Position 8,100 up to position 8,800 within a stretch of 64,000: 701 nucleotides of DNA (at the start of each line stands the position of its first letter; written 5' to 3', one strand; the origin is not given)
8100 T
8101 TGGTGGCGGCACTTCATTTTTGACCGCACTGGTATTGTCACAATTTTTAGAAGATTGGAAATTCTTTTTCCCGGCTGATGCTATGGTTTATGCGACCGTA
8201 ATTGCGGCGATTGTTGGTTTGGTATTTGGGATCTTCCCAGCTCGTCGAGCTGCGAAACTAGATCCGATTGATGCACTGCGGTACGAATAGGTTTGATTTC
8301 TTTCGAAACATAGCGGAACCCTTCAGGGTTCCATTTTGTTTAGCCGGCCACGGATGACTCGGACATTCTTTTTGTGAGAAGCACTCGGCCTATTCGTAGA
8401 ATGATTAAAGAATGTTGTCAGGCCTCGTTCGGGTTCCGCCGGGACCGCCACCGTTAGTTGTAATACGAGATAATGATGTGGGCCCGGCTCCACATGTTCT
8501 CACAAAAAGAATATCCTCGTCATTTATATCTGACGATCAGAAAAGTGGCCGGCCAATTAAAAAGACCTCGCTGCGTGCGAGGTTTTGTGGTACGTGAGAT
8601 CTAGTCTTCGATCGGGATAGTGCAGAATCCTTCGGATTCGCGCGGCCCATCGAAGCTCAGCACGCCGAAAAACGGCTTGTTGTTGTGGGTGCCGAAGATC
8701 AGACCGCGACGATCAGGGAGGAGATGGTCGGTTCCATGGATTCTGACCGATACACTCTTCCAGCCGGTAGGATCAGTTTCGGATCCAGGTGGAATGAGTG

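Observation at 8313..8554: New ~210-bp TIR-bearing repeat family with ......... termini and a built-in terminator hairpin (3 copies in 64 kb)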

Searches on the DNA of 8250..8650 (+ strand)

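Call 10: search_rna_families(source=window, start=8250, end=8650, threshold=evalue, max_evalue=10, show_alignments=3)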
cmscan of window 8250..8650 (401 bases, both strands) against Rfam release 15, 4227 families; matches with E-value up to 10: 2.
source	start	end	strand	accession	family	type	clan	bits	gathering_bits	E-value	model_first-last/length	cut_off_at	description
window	8456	8588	+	RF01400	istR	Gene; antitoxin;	-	15.6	45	0.92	1-130/130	no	istR Hfq binding RNA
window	8523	8586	+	RF01393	isrJ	Gene; sRNA;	-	14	37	5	1-75/75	no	isrJ Hfq binding RNA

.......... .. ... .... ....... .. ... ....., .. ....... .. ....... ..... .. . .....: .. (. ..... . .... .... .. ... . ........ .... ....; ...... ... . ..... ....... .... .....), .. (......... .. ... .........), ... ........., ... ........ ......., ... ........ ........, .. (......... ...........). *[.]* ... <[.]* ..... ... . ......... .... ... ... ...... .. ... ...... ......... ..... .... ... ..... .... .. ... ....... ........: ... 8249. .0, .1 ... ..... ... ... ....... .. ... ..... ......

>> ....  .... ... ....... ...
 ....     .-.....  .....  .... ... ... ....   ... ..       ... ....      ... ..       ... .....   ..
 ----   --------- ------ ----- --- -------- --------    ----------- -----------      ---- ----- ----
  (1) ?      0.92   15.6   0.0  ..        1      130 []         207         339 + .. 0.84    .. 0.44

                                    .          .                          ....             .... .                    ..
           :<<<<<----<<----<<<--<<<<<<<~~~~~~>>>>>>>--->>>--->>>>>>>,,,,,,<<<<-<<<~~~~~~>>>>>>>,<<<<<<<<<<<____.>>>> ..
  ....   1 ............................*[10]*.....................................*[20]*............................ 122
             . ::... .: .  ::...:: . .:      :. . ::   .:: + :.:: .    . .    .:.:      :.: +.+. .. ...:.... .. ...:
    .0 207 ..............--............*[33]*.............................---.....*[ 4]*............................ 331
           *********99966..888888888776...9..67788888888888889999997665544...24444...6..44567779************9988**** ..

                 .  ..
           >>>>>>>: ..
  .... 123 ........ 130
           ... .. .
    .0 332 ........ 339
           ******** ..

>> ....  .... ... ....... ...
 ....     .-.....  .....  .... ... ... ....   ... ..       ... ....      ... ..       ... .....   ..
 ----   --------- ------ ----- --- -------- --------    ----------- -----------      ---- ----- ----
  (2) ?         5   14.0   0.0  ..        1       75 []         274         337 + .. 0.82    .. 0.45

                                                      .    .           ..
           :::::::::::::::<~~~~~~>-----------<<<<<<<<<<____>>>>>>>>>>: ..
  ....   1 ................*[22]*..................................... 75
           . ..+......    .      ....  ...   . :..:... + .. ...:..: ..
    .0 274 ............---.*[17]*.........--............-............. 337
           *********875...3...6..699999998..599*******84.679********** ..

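Call 61: build_rna_model(alignment_id=A3)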
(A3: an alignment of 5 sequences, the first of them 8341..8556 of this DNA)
Model R1 built from alignment A3 (5 sequences, 222 columns); structure: RNAalifold consensus.
model positions 216; base pairs 61; branch points 2; effective number of sequences 1.25; information 0.589 bits per position. Calibrated on 0.2 Mb of random sequence (short: E-values are rough).
structure used (alignment columns):
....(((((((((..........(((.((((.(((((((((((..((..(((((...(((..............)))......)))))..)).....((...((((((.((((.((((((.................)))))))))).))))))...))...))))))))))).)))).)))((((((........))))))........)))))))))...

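Call 62: search_with_rna_model(model_id=R1, sources=[window, L021, L026, L031, L050, L052, L054, L033], max_evalue=1, make_alignment=true)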
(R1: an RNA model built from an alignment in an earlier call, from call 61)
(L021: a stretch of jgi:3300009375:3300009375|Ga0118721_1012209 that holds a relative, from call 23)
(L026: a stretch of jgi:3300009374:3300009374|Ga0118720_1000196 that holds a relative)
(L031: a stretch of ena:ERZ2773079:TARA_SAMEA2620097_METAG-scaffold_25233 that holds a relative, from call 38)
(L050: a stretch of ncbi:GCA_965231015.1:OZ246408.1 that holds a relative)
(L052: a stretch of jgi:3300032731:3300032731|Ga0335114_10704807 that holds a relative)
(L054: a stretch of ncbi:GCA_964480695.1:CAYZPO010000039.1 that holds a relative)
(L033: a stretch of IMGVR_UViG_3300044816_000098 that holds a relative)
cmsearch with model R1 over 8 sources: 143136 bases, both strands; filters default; matches with E-value up to 1: 14.
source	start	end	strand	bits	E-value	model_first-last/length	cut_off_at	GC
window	41877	42092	+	250.5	6.2e-68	1-216/216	no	0.51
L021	1158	1373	+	247.5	4.2e-67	1-216/216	no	0.52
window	8341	8556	+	247.2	5e-67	1-216/216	no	0.49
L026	18239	18454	+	247.2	5e-67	1-216/216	no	0.49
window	28087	28300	-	193.7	3.9e-52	1-216/216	no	0.55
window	27897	28112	+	175.1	5.5e-47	1-216/216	no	0.5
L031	186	399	+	118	3.9e-31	1-216/216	no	0.57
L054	7040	7236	+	89.4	3.5e-23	1-216/216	no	0.54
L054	7225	7427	-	86.1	2.9e-22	1-216/216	no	0.57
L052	6329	6452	+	55.4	1e-13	1-124/216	3'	0.55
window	8340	8536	-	19.1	0.0012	1-216/216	no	0.48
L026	18238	18434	-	19.1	0.0012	1-216/216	no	0.48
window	41876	42075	-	13.2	0.054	1-216/216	no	0.5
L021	1157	1356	-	12.9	0.066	1-216/216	no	0.51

Alignment A5: 14 matches aligned to the model, 359 columns, each read 5' to 3' on its own strand. Consensus structure (alignment columns), stored with it:
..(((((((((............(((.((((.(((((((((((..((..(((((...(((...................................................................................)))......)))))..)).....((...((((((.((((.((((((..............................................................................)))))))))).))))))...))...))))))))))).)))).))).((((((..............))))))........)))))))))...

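Call 63: search_with_rna_model(model_id=R1, sources=[window, L021, L031, L052, L054], max_evalue=1e-10, make_alignment=true)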
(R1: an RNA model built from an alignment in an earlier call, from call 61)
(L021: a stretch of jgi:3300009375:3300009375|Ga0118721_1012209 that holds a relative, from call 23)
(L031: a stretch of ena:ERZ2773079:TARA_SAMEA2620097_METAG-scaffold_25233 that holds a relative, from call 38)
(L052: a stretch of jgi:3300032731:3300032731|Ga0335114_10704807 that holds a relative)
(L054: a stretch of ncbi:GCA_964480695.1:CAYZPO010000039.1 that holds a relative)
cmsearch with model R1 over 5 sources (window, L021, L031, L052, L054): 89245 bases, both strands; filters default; matches with E-value up to 1e-10: 9.
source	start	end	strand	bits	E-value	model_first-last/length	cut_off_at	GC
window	41877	42092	+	250.5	3.9e-68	1-216/216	no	0.51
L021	1158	1373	+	247.5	2.6e-67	1-216/216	no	0.52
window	8341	8556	+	247.2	3.1e-67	1-216/216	no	0.49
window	28087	28300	-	193.7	2.4e-52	1-216/216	no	0.55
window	27897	28112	+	175.1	3.4e-47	1-216/216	no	0.5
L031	186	399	+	118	2.5e-31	1-216/216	no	0.57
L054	7040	7236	+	89.4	2.2e-23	1-216/216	no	0.54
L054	7225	7427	-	86.1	1.8e-22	1-216/216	no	0.57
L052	6329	6452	+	55.4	6.4e-14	1-124/216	3'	0.55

Alignment A6: 9 matches aligned to the model, 261 columns, each read 5' to 3' on its own strand. Consensus structure (alignment columns), stored with it:
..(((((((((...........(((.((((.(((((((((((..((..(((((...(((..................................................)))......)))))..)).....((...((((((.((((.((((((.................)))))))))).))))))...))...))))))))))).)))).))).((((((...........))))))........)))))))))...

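Call 75: search_dna_similar(query=window:8341-8556:+, collection=phages, mode=distant, max_evalue=0.01)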
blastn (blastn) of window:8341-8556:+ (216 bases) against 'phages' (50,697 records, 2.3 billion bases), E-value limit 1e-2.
No match.

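Call 76: search_dna_similar(query=window:8341-8556:+, collection=plasmids, mode=distant, max_evalue=0.01)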
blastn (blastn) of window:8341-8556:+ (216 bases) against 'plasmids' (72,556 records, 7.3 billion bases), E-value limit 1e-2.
No match.
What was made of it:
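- Tried and rejected: blastn against phages and plasmids gave no match (calls 75, 76).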

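Call 79: search_with_rna_model(model_id=R1, sources=[L055, L056, L057, L058, L050, L051, L053], max_evalue=1)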
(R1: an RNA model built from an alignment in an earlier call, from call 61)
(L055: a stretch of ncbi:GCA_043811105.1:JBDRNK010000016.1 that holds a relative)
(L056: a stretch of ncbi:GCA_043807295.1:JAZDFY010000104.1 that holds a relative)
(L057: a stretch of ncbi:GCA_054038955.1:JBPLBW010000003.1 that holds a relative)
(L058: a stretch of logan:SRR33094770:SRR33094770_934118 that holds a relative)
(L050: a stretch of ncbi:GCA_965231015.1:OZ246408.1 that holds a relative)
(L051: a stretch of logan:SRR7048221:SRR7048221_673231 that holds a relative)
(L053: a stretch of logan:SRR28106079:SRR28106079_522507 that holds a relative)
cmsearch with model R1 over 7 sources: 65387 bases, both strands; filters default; matches with E-value up to 1: 1.
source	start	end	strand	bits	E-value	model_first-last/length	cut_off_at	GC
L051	4591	4637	+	8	0.67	1-216/216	no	0.55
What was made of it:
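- Tried and rejected: A covariance model run over all held DNA found no further diverged copies (calls 62, 79).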

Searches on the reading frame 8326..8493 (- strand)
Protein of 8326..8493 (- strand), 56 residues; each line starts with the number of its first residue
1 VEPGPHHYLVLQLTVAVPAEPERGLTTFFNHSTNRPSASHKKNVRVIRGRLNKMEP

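Call 30: find_homologous_proteins(query=window:8326-8493:-, max_evalue=1)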
Query seq(56 aa): no candidate shares three 5-residue words with the query. No homologue found.
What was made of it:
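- Tried and rejected: The reverse frame gave nothing (call 30).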

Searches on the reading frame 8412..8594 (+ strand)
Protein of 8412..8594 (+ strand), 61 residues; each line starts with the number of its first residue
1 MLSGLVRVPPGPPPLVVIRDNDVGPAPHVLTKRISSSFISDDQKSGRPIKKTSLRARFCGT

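Call 21: find_homologous_proteins(query=window:8412-8594:+, max_evalue=1)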
Query seq(61 aa) (61 aa): 1 proteins with E <= 1 among 1 candidates.
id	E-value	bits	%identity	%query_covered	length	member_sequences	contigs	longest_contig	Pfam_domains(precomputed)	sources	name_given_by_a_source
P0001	8.7e-15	71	78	82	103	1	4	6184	-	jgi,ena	-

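Call 23: find_encoding_contigs(protein=P0001, flank=10000, max_places=10)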
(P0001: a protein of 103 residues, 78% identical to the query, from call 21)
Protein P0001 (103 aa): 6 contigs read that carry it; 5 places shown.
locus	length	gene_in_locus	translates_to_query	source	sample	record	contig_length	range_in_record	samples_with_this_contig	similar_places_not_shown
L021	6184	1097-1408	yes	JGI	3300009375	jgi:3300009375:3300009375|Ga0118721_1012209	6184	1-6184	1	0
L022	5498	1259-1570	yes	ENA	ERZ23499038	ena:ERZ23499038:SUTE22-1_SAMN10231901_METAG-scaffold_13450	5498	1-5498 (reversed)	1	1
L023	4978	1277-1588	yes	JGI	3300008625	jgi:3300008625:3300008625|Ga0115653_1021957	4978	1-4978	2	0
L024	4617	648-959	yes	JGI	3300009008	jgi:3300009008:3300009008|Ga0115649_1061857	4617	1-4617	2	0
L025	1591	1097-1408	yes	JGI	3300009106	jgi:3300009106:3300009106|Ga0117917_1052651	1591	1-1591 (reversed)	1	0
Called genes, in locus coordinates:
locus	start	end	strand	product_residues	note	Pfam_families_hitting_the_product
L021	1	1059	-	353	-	?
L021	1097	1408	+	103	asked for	-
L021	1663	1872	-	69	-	-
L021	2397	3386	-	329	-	PF00579:tRNA-synt_1b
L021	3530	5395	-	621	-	PF00753:Lactamase_B, PF23023:Anti-Pycsar_Apyc1 (faint), PF12706:Lactamase_B_2, PF22505:RNase_J_b_CASP, PF17770:RNase_J_C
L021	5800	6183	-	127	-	?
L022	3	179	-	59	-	?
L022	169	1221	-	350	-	PF13727:CoA_binding_3, PF02397:Bac_transf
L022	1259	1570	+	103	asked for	-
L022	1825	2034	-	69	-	-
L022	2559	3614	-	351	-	PF00579:tRNA-synt_1b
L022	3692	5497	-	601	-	?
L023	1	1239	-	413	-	?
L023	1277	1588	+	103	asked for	-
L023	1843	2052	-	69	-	-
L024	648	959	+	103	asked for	-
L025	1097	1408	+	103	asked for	-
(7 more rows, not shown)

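Call 36: search_protein_representatives(protein=P0001)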
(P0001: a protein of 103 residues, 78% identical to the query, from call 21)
Query: 103 residues. Proteins with E-value up to 0.001 (for the whole library): 4; up to 1e-10: 1; up to 1e-30: 1. The best 4 are listed.
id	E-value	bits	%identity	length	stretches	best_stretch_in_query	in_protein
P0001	6.2e-66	235.5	100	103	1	1-103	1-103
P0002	4.2e-06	42.9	39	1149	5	33-85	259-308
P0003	6.8e-05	39.0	55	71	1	48-87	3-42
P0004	2.8e-04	37.1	34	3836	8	54-97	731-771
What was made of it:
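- The protein databases hold only two spurious ORF calls, both inside copies (calls 21, 30, 36).
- Tried and rejected: The forward frame gave P0001 (copy c5) and P0003 (copy c6) (calls 21, 36).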

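Call 38: find_encoding_contigs(protein=P0003, flank=10000, max_places=10)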
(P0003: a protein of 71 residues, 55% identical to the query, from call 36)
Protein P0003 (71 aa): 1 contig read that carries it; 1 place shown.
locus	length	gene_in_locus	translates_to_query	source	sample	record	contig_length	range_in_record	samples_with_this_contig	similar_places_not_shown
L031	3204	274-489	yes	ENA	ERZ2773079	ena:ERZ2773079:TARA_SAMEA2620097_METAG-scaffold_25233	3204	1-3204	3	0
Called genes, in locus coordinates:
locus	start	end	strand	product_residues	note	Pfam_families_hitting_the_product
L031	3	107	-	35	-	?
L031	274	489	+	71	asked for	-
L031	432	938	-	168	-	PF00293:NUDIX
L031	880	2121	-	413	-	PF22694:CtpB_N-like, PF00595:PDZ, PF17820:PDZ_6, PF03572:Peptidase_S41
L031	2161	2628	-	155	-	PF05635:23S_rRNA_IVP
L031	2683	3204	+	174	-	?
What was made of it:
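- Both orientations occur relative to neighbouring genes (calls 23, 38). Orientation varies relative to neighbours (calls 23, 38).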
